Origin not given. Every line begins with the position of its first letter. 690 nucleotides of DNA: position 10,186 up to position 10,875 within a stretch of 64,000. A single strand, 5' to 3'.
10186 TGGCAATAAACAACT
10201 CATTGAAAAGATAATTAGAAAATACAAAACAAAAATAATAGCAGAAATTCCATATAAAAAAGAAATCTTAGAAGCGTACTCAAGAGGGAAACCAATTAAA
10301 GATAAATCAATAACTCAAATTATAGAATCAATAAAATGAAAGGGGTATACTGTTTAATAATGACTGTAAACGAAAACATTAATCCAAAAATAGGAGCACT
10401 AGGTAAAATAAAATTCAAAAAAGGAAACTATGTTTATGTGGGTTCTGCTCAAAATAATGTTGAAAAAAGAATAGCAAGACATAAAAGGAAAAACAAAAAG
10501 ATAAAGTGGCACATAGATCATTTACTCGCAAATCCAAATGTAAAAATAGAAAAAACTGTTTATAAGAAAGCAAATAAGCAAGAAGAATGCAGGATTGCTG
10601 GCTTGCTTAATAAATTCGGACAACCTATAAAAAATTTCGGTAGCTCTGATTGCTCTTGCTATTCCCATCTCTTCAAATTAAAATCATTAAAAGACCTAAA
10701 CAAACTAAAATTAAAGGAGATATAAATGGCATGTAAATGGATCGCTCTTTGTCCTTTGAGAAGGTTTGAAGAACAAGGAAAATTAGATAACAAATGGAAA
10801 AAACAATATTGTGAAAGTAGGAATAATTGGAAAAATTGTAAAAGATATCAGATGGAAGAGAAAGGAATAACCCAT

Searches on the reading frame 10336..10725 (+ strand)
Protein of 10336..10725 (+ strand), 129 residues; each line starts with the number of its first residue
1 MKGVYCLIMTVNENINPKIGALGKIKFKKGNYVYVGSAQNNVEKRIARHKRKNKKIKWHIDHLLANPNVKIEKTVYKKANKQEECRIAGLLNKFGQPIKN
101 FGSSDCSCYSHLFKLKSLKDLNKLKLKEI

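Call 27: find_encoding_contigs(protein=window:10336-10725:+, flank=10000, max_places=10)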
Protein window:10336-10725:+ (129 aa): 5 contigs read that carry it; 1 place shown.
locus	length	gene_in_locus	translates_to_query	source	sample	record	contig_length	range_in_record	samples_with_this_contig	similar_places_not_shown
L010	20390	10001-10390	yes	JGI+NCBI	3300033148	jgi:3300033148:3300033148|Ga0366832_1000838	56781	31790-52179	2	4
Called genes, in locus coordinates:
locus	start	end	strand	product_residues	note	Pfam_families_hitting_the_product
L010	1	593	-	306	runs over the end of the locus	PF25145:NfeD1b_N (weak), PF00574:CLP_protease (faint), PF01343:Peptidase_S49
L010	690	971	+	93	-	-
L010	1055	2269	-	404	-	PF03952:Enolase_N, PF00113:Enolase_C, PF13378:MR_MLE_C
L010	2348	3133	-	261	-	PF09754:PAC2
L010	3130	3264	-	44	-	PF04135:Nop10p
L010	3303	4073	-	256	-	PF00575:S1, PF07541:EIF_2_alpha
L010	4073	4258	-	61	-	PF01667:Ribosomal_S27e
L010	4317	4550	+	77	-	PF04457:MJ1316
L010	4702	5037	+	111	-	PF17253:DUF5320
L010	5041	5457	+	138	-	PF03773:ArsP_1 (weak)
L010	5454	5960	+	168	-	PF03773:ArsP_1 (weak)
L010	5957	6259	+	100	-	PF02579:Nitro_FeMo-Co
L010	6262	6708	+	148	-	PF02001:DUF134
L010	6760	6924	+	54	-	PF00037:Fer4, PF12797:Fer4_2, PF12837:Fer4_6, PF13187:Fer4_9 (faint), PF13237:Fer4_10 (weak), PF13459:Fer4_15 (weak), PF14697:Fer4_21 (weak), PF13370:Fer4_13, +2 more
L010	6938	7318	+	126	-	PF02579:Nitro_FeMo-Co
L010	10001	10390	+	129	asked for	PF01986:DUF123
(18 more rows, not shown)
